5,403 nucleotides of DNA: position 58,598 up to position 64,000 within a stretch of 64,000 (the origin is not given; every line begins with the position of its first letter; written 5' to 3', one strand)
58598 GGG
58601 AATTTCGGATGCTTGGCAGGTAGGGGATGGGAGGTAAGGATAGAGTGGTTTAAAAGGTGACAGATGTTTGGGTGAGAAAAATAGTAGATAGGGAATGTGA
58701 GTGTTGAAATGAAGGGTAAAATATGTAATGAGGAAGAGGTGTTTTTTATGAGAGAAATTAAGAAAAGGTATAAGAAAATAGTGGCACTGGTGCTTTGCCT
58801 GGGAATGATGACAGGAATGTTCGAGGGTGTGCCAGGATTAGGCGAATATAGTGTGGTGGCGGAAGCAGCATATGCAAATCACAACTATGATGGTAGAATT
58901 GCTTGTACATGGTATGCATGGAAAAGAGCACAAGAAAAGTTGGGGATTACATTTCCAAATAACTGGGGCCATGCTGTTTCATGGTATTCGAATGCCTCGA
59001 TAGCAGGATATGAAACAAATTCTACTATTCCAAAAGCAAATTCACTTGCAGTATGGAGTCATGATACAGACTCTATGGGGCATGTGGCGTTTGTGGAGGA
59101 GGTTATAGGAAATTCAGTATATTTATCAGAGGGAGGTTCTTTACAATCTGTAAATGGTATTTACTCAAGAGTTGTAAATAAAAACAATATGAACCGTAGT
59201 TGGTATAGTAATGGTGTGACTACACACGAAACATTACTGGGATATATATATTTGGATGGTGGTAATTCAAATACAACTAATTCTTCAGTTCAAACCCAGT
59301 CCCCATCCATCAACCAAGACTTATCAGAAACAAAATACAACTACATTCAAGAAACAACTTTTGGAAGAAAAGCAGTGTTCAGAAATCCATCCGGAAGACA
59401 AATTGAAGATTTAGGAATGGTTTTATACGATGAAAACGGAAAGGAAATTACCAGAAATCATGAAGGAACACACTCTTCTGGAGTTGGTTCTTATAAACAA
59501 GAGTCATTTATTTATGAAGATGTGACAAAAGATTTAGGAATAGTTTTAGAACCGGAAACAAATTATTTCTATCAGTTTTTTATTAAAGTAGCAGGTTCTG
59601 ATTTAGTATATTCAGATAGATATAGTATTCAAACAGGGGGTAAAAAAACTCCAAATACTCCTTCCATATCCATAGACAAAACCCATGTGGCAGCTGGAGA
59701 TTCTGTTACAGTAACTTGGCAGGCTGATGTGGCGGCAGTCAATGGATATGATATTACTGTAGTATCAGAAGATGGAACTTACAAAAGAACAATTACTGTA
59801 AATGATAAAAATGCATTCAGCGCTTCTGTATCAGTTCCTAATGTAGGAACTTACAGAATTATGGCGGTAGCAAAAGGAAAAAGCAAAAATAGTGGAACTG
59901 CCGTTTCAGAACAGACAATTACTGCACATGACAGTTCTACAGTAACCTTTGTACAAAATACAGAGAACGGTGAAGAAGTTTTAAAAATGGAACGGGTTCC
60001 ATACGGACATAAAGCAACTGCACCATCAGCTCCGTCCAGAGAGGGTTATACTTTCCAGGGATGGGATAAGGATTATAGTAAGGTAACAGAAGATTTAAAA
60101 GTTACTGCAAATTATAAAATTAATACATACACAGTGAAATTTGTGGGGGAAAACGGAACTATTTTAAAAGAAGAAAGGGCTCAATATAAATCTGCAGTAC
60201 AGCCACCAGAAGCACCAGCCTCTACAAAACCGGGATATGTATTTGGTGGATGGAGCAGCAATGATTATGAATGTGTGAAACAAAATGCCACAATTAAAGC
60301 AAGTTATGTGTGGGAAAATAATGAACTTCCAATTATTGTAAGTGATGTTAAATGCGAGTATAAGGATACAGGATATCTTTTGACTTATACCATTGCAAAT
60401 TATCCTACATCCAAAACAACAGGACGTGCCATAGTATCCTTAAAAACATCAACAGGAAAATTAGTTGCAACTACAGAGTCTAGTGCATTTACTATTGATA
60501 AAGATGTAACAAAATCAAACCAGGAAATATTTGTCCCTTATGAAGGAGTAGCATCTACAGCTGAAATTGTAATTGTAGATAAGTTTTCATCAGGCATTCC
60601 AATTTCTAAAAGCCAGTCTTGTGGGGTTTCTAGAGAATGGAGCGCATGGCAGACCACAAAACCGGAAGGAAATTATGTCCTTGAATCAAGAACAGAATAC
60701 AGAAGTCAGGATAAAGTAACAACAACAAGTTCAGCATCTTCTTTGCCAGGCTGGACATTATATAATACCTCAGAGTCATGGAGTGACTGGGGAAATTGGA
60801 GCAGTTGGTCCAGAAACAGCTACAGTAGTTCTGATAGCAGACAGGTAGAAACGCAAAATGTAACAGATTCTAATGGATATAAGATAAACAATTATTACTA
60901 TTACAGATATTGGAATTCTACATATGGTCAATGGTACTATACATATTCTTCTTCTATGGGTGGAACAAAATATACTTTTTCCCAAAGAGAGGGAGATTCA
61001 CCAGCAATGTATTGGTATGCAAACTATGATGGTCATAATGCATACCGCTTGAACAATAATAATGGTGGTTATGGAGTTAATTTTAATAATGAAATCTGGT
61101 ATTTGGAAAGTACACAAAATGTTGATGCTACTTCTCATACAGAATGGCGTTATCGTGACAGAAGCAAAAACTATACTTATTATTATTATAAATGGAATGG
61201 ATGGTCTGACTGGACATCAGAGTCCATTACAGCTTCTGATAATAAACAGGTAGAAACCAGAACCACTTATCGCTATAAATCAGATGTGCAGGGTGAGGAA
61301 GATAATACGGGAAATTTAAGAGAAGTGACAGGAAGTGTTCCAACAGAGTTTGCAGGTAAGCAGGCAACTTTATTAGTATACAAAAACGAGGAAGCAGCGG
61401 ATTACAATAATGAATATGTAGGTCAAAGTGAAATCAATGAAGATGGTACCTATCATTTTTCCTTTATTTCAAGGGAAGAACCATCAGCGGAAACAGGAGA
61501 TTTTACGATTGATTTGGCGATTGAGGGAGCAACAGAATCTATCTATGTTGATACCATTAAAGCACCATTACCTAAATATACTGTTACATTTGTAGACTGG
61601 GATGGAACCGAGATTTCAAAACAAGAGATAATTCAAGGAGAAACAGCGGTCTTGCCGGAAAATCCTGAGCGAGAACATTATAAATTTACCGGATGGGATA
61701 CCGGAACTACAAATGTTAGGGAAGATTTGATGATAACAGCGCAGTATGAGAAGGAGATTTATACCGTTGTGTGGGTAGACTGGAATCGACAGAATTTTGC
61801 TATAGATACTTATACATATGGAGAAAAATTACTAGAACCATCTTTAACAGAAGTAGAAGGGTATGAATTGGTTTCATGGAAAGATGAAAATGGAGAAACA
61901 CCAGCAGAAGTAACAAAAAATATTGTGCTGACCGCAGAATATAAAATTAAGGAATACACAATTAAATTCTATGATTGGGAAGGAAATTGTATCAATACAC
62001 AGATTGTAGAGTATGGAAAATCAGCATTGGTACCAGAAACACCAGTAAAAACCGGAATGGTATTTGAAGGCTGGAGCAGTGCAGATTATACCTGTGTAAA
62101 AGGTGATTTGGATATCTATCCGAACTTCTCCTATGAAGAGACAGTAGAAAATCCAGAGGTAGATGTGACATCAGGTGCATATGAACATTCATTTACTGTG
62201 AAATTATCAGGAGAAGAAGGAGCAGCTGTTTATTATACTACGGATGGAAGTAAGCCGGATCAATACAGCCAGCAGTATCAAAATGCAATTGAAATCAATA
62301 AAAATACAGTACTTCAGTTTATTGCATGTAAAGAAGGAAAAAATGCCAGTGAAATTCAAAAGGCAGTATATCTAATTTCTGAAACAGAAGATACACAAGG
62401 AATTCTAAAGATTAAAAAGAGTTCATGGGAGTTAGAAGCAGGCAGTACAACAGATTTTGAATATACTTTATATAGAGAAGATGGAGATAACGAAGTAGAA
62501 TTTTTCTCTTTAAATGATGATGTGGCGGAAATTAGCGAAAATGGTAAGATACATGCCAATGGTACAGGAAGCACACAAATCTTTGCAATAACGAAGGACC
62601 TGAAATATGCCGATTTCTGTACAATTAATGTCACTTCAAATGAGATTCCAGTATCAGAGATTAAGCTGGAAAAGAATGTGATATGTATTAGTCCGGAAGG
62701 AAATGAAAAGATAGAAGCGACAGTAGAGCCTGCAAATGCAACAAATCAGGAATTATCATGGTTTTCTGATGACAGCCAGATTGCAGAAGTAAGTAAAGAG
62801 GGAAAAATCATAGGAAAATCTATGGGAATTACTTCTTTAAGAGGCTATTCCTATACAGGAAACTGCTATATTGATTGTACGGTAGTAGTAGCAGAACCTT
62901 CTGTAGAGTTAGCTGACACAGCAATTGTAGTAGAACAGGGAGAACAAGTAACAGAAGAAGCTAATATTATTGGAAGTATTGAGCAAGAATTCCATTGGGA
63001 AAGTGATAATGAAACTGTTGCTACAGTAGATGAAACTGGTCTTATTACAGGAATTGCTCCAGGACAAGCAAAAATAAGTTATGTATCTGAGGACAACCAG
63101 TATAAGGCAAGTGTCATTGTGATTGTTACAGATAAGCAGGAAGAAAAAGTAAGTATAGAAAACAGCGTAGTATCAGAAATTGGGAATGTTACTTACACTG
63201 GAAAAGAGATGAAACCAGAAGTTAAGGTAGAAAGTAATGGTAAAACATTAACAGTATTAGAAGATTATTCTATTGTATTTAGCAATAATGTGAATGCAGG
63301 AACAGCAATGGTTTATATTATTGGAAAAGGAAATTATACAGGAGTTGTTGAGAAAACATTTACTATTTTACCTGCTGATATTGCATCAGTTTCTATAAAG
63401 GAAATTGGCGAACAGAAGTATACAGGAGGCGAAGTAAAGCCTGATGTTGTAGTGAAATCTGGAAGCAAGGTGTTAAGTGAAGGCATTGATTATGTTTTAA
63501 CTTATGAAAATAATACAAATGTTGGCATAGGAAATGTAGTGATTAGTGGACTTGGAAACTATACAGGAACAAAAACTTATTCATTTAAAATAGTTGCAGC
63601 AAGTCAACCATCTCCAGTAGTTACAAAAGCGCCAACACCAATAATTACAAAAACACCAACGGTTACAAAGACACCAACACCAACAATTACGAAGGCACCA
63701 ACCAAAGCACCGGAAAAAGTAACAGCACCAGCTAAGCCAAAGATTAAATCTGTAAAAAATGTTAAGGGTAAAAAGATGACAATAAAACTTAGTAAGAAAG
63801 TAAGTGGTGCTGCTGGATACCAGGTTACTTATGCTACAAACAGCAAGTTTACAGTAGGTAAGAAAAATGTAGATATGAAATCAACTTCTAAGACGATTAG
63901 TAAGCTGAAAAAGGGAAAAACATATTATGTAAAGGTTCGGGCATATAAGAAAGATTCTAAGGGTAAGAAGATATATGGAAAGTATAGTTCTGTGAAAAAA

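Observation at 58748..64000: Unlisted >=1751-codon gene: secreted CHAP hydrolase fused to a long adhesin-like domain train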

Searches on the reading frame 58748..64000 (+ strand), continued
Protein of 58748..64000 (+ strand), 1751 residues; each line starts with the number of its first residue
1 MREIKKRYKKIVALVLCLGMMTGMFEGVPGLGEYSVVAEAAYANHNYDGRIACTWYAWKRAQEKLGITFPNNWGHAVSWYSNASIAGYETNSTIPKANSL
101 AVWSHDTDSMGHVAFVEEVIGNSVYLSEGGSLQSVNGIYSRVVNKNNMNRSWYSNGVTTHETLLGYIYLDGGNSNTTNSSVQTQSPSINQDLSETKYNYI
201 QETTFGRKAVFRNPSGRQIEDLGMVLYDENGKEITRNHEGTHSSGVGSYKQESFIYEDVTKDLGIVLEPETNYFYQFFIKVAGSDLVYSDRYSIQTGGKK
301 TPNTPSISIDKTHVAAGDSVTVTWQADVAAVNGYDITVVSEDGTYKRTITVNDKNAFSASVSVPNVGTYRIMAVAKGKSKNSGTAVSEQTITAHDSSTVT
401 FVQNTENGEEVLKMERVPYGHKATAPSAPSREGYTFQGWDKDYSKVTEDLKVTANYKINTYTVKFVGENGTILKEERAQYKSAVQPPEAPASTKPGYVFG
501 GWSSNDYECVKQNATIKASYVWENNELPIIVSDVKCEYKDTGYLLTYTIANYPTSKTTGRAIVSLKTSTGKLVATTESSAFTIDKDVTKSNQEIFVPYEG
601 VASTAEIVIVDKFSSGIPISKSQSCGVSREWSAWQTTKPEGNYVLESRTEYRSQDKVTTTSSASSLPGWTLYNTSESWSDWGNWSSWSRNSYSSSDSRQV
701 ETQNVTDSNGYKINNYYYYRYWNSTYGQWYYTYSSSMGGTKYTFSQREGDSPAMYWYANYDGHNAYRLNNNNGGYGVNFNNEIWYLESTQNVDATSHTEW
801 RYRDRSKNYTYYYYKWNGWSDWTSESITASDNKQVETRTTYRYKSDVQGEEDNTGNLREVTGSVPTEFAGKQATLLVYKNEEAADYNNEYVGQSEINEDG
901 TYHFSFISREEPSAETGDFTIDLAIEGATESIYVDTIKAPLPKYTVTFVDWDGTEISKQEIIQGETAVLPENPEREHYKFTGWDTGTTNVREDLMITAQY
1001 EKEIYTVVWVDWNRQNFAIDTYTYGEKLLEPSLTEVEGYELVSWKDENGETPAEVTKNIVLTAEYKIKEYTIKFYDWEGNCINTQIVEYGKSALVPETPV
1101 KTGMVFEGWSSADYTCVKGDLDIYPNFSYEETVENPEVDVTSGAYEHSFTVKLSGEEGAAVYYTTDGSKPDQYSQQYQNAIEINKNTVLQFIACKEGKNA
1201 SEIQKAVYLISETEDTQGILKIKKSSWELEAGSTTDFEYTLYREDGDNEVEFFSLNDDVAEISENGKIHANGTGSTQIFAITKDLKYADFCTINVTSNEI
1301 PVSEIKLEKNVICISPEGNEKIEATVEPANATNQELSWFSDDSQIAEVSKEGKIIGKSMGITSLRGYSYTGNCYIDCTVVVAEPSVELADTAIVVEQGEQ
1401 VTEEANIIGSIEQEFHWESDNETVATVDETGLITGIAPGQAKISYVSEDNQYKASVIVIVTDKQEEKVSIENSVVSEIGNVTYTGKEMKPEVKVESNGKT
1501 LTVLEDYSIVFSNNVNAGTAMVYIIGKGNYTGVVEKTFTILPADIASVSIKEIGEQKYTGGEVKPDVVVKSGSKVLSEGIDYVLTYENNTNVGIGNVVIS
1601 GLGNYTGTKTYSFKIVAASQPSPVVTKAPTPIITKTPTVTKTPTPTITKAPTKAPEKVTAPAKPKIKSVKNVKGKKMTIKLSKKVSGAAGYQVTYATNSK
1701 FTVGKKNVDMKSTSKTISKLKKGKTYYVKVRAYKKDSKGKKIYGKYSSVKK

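Call 30: find_encoding_contigs(protein=P0047, flank=10000, max_places=1)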
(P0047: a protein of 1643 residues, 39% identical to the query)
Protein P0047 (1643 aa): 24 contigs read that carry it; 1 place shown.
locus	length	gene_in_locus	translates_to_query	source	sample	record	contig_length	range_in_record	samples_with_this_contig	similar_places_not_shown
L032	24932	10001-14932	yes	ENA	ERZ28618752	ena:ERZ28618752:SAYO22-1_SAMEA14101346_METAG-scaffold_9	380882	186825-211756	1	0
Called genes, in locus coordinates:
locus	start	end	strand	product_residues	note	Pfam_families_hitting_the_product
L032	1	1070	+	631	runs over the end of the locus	PF13616:Rotamase_3, PF00639:Rotamase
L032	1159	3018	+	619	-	PF00639:Rotamase, PF13616:Rotamase_3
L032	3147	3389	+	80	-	-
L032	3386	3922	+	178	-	PF05683:Fumerase_C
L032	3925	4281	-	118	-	PF04545:Sigma70_r4, PF01381:HTH_3 (weak)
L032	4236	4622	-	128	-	PF04542:Sigma70_r2 (faint)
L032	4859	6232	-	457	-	PF14501:HATPase_c_5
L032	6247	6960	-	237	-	PF00072:Response_reg (weak), PF04397:LytTR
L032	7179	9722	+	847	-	PF00963:Cohesin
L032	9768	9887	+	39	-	-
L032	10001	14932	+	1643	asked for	PF00877:NLPC_P60 (weak), PF00041:fn3 (weak), PF09479:Flg_new, PF13290:CHB_HEX_C_1, PF02368:Big_2, PF00404:Dockerin_1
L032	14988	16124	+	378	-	-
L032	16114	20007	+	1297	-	-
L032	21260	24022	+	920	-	PF26182:Ig_NUP210_5th (faint), PF02368:Big_2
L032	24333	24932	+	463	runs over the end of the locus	PF01637:ATPase_2, PF13173:AAA_14, PF13401:AAA_22, PF13479:AAA_24 (faint), PF03008:DUF234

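Call 31: find_encoding_contigs(protein=P0040, flank=10000, max_places=1)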
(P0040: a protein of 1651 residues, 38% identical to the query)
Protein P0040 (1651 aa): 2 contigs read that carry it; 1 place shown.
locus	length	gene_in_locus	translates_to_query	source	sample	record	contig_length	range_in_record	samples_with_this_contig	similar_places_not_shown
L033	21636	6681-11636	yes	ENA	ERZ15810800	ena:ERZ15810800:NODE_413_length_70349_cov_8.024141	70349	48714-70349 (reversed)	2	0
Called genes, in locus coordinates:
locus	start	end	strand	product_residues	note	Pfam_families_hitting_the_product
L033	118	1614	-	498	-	PF13306:LRR_5 (weak)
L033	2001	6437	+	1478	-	PF13306:LRR_5, PF13855:LRR_8 (faint), PF13306:LRR_5, PF00963:Cohesin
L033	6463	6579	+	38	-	-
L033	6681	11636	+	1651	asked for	PF05257:CHAP, PF09479:Flg_new, PF13290:CHB_HEX_C_1, PF02368:Big_2, PF00404:Dockerin_1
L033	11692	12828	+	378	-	PF00963:Cohesin (weak)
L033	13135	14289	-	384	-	PF01545:Cation_efflux, PF16916:ZT_dimer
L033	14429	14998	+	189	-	PF02525:Flavodoxin_2, PF03358:FMN_red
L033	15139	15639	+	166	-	PF02075:RuvC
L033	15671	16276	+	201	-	PF01330:RuvA_N, PF14520:HHH_5, PF07499:RuvA_C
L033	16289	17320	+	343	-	PF06068:TIP49 (faint), PF01078:Mg_chelatase (faint), PF05496:RuvB_N, PF00004:AAA, PF07728:AAA_5, PF17864:AAA_lid_4, PF05491:WHD_RuvB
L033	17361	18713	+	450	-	PF02878:PGM_PMM_I, PF02879:PGM_PMM_II, PF02880:PGM_PMM_III, PF00408:PGM_PMM_IV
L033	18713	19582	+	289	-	PF10672:Methyltrans_SAM, PF03602:Cons_hypoth95 (weak)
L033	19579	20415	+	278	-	PF00005:ABC_tran, PF02463:SMC_N, PF13304:AAA_21 (faint)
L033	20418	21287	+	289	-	PF00005:ABC_tran, PF02463:SMC_N, PF13304:AAA_21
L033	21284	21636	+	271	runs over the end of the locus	PF02361:CbiQ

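Call 32: find_encoding_contigs(protein=P0021, flank=10000, max_places=1)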
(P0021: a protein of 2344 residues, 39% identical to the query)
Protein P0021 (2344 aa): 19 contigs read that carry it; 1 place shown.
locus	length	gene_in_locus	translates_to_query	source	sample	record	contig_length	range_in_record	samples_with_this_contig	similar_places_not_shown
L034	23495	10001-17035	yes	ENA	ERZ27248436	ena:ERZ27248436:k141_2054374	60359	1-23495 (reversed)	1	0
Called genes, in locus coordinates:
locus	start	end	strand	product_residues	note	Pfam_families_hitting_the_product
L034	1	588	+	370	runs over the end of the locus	PF01183:Glyco_hydro_25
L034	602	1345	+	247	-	PF26351:DUF8091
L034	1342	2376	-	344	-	PF13472:Lipase_GDSL_2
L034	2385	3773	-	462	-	PF03062:MBOAT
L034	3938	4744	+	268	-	-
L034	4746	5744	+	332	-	PF01145:Band_7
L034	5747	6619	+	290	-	PF01145:Band_7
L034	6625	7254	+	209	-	-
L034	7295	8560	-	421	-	-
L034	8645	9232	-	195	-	-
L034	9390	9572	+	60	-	-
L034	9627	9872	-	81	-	PF01381:HTH_3 (weak)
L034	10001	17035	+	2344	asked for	PF09479:Flg_new (faint), PF13287:Fn3_assoc, PF13290:CHB_HEX_C_1, PF02368:Big_2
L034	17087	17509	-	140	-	PF12158:DUF3592 (weak)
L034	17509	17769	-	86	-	-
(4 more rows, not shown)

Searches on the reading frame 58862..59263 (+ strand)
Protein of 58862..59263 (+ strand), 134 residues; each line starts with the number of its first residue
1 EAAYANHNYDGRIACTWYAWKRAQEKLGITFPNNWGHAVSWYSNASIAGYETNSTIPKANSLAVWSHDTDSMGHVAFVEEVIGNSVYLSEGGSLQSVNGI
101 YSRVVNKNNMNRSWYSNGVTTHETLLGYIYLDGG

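Call 44: find_homologous_proteins(query=window:58862-59263:+)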
Query seq(134 aa): 3 candidates shared short words with the query, none scored E <= 0.001.

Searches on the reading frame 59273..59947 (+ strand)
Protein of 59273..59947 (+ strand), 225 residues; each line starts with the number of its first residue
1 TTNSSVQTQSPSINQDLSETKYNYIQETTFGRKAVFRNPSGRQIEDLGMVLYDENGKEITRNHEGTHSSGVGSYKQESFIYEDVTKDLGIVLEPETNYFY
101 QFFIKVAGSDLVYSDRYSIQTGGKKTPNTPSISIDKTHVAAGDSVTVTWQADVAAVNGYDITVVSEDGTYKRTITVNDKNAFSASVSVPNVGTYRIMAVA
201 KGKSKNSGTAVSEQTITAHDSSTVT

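Call 11: search_protein_families(library=pfam, proteins=[window:59288-59947:+], max_evalue=1)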
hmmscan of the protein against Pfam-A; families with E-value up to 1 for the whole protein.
window:59288-59947:+ (220 aa): 7 families
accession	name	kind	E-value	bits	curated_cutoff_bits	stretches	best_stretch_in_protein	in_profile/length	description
PF05506.17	PLipase_C_C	-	0.0007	20.9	24.4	1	132-168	42-76/80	Bacterial phospholipase C, C-terminal domain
PF10342.15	Kre9_KNH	-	0.0033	18.6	24.6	1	132-208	6-90/94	Kre9/KNH-like N-terminal Ig-like domain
PF24318.1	DUF7490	-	0.0033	17.5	27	0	168-194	61-87/106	Domain of unknown function (DUF7490)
PF16656.11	Pur_ac_phosph_N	-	0.0037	18.3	30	1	44-116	29-93/93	Purple acid Phosphatase, N-terminal domain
PF18705.7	DUF5643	-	0.014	15.7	34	1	41-81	47-86/115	Family of unknown function (DUF5643)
PF09136.16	Glucodextran_B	-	0.039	14.3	27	0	145-173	29-56/83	Glucodextranase, domain B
PF16640.11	Big_3_5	-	0.052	14.6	35.5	1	129-212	3-86/88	Bacterial Ig-like domain (group 3)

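Call 67: search_solved_structures(query=window:59273-59947:+, max_evalue=1)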
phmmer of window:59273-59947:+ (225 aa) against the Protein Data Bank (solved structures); distinct sequences matched with E-value up to 1: 1.
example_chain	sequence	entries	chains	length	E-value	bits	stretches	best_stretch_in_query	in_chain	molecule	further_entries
3teu_A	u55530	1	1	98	0.33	13.9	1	141-219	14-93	Fibcon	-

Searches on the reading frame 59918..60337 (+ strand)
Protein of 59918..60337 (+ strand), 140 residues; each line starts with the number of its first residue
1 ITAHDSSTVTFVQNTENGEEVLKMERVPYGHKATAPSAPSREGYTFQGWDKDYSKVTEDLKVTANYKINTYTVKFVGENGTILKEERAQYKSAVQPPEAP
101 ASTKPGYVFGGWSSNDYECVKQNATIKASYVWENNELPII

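Call 11: search_protein_families(library=pfam, proteins=[window:59918-60337:+], max_evalue=1)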
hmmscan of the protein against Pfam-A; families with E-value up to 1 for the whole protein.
window:59918-60337:+ (140 aa): 2 families
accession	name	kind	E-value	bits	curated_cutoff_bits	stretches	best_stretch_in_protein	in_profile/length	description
PF09479.16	Flg_new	-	1.1e-17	64.3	27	2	8-62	2-54/65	Listeria-Bacteroides repeat domain (List_Bact_rpt)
PF18998.6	Flg_new_2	-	7.2e-08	32.8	23.6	2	71-126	1-54/73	Divergent InlB B-repeat domain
